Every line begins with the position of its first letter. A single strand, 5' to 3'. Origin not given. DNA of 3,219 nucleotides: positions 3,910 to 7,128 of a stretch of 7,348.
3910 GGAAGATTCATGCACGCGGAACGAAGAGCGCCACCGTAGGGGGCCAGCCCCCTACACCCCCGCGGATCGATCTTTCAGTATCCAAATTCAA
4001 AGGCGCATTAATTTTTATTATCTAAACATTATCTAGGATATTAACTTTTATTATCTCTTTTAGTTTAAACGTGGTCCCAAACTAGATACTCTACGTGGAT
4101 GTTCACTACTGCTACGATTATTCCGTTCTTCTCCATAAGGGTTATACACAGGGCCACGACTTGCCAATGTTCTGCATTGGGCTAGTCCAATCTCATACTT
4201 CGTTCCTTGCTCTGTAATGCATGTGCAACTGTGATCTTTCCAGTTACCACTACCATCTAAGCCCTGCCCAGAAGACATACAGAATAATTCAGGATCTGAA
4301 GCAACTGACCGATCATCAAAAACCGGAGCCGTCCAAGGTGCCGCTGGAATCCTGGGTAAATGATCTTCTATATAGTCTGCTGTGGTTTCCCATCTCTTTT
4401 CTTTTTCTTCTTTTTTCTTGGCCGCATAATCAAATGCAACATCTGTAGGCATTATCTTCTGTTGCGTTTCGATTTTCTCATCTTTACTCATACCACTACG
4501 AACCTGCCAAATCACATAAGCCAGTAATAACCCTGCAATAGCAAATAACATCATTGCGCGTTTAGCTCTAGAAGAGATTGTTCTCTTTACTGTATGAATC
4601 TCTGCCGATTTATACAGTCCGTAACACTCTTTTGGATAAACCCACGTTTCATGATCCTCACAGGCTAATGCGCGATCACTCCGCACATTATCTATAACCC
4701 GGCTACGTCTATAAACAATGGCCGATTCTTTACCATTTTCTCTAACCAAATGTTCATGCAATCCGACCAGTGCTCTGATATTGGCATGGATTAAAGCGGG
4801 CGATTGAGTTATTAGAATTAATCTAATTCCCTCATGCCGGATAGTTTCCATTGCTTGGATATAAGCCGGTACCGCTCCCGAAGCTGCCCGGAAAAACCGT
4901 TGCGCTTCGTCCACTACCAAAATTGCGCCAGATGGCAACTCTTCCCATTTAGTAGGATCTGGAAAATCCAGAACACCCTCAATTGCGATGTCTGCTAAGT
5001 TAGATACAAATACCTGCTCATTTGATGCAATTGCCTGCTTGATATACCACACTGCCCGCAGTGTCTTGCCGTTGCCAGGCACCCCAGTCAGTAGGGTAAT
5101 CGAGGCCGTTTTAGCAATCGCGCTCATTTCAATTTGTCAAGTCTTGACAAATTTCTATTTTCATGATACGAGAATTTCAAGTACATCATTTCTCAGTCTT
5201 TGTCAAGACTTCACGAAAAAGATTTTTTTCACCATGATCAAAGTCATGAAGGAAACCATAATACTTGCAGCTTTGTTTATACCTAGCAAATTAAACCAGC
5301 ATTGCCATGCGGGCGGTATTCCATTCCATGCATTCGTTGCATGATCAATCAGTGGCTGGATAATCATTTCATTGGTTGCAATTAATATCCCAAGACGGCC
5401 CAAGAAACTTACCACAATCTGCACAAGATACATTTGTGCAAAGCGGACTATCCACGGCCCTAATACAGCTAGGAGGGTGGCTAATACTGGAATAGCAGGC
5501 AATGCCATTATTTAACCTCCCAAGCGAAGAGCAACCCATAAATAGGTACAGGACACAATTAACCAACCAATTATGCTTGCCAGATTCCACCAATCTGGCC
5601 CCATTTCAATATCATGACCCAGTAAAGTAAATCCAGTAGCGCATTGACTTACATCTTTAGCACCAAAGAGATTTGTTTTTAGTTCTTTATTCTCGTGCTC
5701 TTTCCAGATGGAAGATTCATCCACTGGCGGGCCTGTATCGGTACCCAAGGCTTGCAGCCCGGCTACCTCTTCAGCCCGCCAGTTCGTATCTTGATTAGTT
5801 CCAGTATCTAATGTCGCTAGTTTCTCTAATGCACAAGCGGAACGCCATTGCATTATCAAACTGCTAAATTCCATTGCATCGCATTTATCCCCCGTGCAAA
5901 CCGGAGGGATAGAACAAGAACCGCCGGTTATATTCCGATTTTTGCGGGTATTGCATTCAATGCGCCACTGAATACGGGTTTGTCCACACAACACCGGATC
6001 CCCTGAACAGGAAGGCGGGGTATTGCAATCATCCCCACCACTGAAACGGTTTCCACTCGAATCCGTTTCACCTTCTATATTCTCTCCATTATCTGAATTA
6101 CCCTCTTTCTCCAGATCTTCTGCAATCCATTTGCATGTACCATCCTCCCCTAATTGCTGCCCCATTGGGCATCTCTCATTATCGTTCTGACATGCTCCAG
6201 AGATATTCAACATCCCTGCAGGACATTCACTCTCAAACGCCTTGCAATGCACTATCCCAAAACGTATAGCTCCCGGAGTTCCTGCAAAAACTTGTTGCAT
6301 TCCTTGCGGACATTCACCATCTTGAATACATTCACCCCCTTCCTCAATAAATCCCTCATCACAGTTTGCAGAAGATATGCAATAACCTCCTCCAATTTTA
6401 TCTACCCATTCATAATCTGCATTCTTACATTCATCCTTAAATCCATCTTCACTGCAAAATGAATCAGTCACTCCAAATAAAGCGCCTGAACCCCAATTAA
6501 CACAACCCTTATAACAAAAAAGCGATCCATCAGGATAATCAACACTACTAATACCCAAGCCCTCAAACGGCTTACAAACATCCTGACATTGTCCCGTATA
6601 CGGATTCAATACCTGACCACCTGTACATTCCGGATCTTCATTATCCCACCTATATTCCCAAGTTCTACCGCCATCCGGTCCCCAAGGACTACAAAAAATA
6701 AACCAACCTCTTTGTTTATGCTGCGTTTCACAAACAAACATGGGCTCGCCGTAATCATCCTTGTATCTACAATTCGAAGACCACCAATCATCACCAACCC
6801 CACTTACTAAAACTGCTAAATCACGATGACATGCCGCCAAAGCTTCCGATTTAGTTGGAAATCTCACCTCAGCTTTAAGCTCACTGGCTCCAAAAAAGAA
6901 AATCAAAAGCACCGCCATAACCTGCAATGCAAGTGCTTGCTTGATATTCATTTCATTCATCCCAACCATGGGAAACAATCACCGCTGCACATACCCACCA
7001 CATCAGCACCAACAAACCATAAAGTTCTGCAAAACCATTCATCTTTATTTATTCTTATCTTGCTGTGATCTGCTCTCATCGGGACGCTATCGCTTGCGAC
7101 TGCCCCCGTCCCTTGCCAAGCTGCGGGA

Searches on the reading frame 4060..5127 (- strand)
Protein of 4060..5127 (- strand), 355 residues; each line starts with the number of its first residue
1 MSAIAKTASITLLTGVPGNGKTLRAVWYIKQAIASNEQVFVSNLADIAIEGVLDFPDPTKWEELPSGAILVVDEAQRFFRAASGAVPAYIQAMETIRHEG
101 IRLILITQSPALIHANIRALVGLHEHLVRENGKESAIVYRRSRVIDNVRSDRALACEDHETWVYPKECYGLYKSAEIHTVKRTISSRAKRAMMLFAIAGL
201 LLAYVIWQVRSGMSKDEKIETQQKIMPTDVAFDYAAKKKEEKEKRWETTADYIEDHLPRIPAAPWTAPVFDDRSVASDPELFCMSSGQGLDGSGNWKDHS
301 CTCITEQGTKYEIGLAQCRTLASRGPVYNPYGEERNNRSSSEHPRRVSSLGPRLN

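Call 9: search_protein_families(library=pfam, proteins=[window:4060-5127:-], max_evalue=0.01)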
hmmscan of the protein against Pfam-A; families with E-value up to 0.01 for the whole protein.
window:4060-5127:- (355 aa): 4 families
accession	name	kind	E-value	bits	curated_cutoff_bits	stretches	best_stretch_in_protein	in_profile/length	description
PF05707.18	Zot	-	4.7e-18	65.8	20.3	1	59-176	73-194/197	Zonular occludens toxin (Zot)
PF13401.12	AAA_22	-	0.00026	21.7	27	0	6-40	3-38/130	AAA domain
PF00004.35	AAA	-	0.0011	19.9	21.2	1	12-118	2-119/131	ATPase family associated with various cellular activities (AAA)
PF06745.19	ATPase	-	0.0095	15.8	26.6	0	8-41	19-54/231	KaiC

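Call 10: search_protein_families(library=phrogs, proteins=[window:4060-5127:-], max_evalue=0.01)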
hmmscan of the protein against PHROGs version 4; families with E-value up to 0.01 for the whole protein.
window:4060-5127:- (355 aa): 5 families
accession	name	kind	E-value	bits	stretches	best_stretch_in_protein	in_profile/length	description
phrog_197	-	moron, auxiliary metabolic gene and host takeover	7e-75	254.3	1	3-338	21-370/486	Zot-like toxin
phrog_1041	-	moron, auxiliary metabolic gene and host takeover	6.1e-27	96.1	1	50-239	64-282/420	CTXphi Zot-like toxin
phrog_27830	-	unknown function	4.1e-24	86.5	1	264-350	2-88/139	-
phrog_11271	-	head and packaging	5.5e-06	27.4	1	64-119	85-141/145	head morphogenesis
phrog_2666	-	head and packaging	2.4e-05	24.2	1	67-118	422-473/555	terminase large subunit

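Call 12: search_dna_similar(query=window:4060-5127:-, collection=phages, mode=protein)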
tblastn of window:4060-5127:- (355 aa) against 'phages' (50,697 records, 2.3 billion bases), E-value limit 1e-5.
Records with a match: 94; places in all: 94; records where one place covers at least 80% of the query: 78.
Best place of each record, by identity: <60% 94.
By first word of the organism name: Ralstonia 38; Inovirus 15; Dulem 10; Xanthomonas 8; Pseudomonas 8; Stenotrophomonas 6; Phage 3; Inoviridae 2; Vibrio 1; Aeromonas 1; and 2 more.
By host as written in the record: Ralstonia solanacearum 30; Homo sapiens 15; - 9; Varecia variegata 8; Pseudomonas aeruginosa 7; Xanthomonas axonopodis pv. citri 2; Stenotrophomonas maltophilia str. Khak84 2; Xanthomonas oryzae ATCC 35933 2; and 15 more.
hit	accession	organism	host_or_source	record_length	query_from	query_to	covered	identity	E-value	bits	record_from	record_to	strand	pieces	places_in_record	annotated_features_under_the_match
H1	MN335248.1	Vibrio phage XacF13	Xanthomonas vesicatoria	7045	10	337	92%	37.5%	5e-30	252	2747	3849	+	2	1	zonula occludens toxin | hypothetical protein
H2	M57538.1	Xanthomonas phage Cf1c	-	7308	4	331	92%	37.1%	1e-69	241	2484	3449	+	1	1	hypothetical protein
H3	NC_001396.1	Xanthomonas phage Cf1c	Xanthomonas campestris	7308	4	331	92%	37.1%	1e-69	241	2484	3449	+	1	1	Zot-like toxin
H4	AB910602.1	Xanthomonas phage XacF1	Xanthomonas axonopodis pv. citri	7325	4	331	92%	37.1%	1e-69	241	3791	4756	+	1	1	hypothetical protein (x2)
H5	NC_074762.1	Xanthomonas phage XacF1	Xanthomonas axonopodis pv. citri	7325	4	331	92%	37.1%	1e-69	241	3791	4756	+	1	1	hypothetical protein (x2)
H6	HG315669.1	Stenotrophomonas phage SMA6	Stenotrophomonas maltophilia str. Khak84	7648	10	340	93%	36.8%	2e-60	215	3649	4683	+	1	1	hypothetical protein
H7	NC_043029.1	Stenotrophomonas phage SMA6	Stenotrophomonas maltophilia str. Khak84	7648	10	340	93%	36.8%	2e-60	215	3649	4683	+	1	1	hypothetical protein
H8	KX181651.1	Xanthomonas phage Xf109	Xanthomonas oryzae ATCC 35933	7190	10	337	92%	36.8%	2e-60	215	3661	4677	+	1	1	zonular occludens toxin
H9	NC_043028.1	Xanthomonas phage Xf109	Xanthomonas oryzae ATCC 35933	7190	10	337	92%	36.8%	2e-60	215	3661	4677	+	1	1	zonular occludens toxin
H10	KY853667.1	Xanthomonas phage Xf409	Xanthomonas oryzae pv. oryzicola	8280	10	337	92%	36.5%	8e-61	216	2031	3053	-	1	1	hypothetical protein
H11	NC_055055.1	Xanthomonas phage Xf409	Xanthomonas oryzae pv. oryzicola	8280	10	337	92%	36.5%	8e-61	216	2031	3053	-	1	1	hypothetical protein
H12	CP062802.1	Aeromonas phage MBa-2020a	Aeromonas caviae FDAARGOS_75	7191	10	340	93%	32.1%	1e-14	153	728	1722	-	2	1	record has no annotation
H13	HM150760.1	Stenotrophomonas phage phiSHP2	Stenotrophomonas maltophilia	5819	10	336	92%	32.4%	7e-42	161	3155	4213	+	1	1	Zot protein | hypothetical protein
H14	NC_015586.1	Stenotrophomonas phage phiSHP2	Stenotrophomonas maltophilia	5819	10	336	92%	32.4%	7e-42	161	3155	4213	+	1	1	Zot protein | hypothetical protein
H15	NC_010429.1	Stenotrophomonas phage PSH1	-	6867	9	331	91%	32.6%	8e-52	190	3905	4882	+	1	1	hypothetical protein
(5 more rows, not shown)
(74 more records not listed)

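Call 13: find_related_loci(query=window:4060-5127:-, collection=viral_contigs, flank=6000)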
Query window:4060-5127:- (355 aa) in viral_contigs; peptide patterns used: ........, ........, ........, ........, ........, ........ (x = any residue, [..] = any of these).
343 stretches matched a pattern; 6 encode a relative of the query (tblastn E <= 1e-3); 6 distinct loci.
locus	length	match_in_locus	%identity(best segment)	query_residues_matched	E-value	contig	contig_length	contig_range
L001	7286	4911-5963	85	1-350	0e+0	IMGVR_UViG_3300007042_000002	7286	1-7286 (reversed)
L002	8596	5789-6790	62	1-336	2e-145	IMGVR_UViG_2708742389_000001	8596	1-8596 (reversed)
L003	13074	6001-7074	59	1-352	3e-142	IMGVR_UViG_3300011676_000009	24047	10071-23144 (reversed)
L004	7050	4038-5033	64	1-338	6e-140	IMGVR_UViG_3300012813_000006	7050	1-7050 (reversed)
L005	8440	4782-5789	61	1-334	8e-139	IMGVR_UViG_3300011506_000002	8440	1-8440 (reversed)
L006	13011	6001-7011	61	1-335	7e-132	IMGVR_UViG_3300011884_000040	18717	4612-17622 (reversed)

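Call 14: find_related_loci(query=window:4060-5127:-, collection=genome_contigs, flank=8000)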
Query window:4060-5127:- (355 aa) in genome_contigs; peptide patterns used: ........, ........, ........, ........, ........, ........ (x = any residue, [..] = any of these).
600 stretches matched a pattern (row limit reached: there are more); 2 encode a relative of the query (tblastn E <= 1e-3); 2 distinct loci.
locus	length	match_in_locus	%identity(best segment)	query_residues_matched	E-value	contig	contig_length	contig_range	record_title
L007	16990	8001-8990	64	1-331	2e-140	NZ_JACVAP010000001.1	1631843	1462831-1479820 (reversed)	Xanthomonas sp. XNM01 NODE_1_length_1631843_cov_68.656487, whole genome shotgun sequence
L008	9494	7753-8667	51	40-344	3e-104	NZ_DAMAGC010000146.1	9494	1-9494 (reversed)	MAG: Stenotrophomonas sp. isolate CTOTU48094 NODE_322_length_9494_cov_5.238161, whole genome shotgun sequence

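Call 17: find_encoding_contigs(protein=window:4060-5127:-, flank=8000, max_places=10)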
Protein window:4060-5127:- (355 aa): no gene with exactly this product is on record in the collection.

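Call 18: find_related_loci(query=window:4060-5127:-, collection=metagenome_contigs, flank=8000)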
Query window:4060-5127:- (355 aa) in metagenome_contigs; peptide patterns used: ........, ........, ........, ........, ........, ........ (x = any residue, [..] = any of these).
600 stretches matched a pattern, but none encodes a relative of the query by tblastn (E <= 1e-3).

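Call 19: find_homologous_proteins(query=window:4060-5127:-, max_evalue=1e-40)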
Query window:4060-5127:- (355 aa): 267 proteins with E <= 1e-40 among 7594 candidates; the best 120 are listed.
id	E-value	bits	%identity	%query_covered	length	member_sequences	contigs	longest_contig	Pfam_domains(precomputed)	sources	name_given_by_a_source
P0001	1.0e-237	806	100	100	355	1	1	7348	PF05707.19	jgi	-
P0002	5.4e-206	701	85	99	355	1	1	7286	PF05707.19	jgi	-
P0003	2.9e-149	515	67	96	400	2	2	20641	PF05707.19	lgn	-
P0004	5.8e-145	501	69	93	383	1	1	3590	PF05707.19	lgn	-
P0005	1.5e-140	486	64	96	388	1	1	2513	PF05707.19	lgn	-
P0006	2.3e-137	476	64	93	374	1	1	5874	PF05707.19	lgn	-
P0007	5.1e-137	475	65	93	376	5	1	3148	PF05707.19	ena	-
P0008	5.5e-135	468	60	95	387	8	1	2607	PF05707.19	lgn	-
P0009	1.8e-134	466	64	93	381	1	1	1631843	PF05707.19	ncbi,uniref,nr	ncbi:zonular occludens toxin domain-containing protein [Xanthomonas sp. XNM01]|uniref:zonular occlud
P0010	6.0e-134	464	58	96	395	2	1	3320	PF05707.19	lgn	-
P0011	3.4e-133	462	59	99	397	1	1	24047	PF05707.19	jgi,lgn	-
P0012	1.4e-132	460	59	98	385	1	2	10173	PF05707.19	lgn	-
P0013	1.3e-131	457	60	99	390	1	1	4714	PF05707.19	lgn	-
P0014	1.6e-131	456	61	94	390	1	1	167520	PF05707.19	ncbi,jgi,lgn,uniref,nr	ncbi:zonular occludens toxin domain-containing protein [Stenotrophomonas sp.]|uniref:zonular occlude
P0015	1.7e-130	453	60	93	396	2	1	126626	PF05707.19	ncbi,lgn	-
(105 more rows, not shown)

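Call 34: find_encoding_contigs(protein=P0003, flank=6000, max_places=3)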
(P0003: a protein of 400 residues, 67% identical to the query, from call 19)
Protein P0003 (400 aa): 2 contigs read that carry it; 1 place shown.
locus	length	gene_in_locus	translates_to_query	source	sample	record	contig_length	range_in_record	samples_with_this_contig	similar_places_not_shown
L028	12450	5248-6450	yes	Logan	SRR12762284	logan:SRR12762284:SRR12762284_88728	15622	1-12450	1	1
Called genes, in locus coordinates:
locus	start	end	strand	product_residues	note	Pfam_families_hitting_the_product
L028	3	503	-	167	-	?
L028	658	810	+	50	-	-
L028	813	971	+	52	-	-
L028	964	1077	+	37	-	-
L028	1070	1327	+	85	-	-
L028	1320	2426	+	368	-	PF02486:Rep_trans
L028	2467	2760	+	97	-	-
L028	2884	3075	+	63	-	-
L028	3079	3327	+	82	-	-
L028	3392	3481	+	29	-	-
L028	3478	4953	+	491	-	-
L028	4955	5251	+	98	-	-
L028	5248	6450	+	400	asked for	PF05707:Zot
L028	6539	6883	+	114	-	-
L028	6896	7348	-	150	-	-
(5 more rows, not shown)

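Call 35: find_encoding_contigs(protein=P0004, flank=6000, max_places=3)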
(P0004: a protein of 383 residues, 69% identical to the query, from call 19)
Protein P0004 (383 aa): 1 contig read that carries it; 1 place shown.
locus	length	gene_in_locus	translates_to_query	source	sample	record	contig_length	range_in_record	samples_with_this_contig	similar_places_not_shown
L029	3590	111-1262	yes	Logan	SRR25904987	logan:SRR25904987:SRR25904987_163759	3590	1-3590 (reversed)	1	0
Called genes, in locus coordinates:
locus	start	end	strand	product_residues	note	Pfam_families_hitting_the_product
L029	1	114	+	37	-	?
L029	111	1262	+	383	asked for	PF05707:Zot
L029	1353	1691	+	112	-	-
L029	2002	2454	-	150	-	PF12472:DUF3693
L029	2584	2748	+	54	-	-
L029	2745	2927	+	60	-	-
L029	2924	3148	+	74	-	-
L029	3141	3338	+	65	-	-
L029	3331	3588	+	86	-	?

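Call 36: find_encoding_contigs(protein=P0006, flank=6000, max_places=3)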
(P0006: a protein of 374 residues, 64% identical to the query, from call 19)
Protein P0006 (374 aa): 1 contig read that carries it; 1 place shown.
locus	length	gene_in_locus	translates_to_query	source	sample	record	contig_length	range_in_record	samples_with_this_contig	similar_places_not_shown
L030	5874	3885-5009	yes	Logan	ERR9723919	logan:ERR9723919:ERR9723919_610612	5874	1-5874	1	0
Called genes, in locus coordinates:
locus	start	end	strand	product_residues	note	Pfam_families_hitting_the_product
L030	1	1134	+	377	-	?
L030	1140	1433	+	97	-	PF02303:Phage_DNA_bind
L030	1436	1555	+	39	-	-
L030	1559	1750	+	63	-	-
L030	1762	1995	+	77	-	-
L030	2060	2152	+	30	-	-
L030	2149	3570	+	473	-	-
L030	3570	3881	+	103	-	-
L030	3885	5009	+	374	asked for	PF05707:Zot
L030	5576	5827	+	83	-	-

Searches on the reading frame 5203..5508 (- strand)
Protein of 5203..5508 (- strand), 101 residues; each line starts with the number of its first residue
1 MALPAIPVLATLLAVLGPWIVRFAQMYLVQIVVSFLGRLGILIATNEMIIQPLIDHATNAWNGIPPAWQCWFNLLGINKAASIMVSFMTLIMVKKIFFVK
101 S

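Call 9: search_protein_families(library=pfam, proteins=[window:5203-5508:-], max_evalue=0.01)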
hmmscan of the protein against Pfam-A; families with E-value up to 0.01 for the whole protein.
window:5203-5508:- (101 aa): 1 family
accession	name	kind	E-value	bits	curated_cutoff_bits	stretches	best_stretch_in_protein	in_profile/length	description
PF10734.14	DUF2523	-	4.4e-06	27.6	22.1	1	19-86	4-70/80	Protein of unknown function (DUF2523)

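Call 10: search_protein_families(library=phrogs, proteins=[window:5203-5508:-], max_evalue=0.01)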
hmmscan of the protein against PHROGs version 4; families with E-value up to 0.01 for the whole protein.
window:5203-5508:- (101 aa): 1 family
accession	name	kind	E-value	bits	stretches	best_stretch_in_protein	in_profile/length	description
phrog_1242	-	head and packaging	3.3e-09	37.8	1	17-93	3-82/97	minor head protein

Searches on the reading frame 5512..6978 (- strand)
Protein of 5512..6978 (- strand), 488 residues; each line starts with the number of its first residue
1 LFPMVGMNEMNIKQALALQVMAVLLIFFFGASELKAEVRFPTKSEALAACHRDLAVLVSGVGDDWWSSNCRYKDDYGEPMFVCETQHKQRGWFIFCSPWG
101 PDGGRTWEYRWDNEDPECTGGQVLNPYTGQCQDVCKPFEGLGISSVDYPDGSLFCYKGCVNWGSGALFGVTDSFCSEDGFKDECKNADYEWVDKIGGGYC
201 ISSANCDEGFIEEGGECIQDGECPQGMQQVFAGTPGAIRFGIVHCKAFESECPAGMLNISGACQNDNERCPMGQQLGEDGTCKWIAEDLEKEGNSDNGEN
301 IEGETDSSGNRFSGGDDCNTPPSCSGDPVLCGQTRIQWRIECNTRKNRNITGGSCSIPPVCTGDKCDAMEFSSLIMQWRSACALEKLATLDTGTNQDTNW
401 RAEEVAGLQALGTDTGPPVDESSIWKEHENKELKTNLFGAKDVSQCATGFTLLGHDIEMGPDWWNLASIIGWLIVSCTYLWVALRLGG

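Call 9: search_protein_families(library=pfam, proteins=[window:5512-6978:-], max_evalue=0.01)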
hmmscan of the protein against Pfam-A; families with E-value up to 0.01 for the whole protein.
window:5512-6978:- (488 aa): 0 families

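Call 10: search_protein_families(library=phrogs, proteins=[window:5512-6978:-], max_evalue=0.01)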
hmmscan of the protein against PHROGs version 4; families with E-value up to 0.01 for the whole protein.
window:5512-6978:- (488 aa): 3 families
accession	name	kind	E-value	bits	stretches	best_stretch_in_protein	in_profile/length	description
phrog_4454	-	unknown function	2.8e-67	229.1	1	18-474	17-460/477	-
phrog_18418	-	unknown function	1.7e-45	156.5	1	215-432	22-232/298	-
phrog_4352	-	unknown function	4e-05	23.7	2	266-348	296-383/479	-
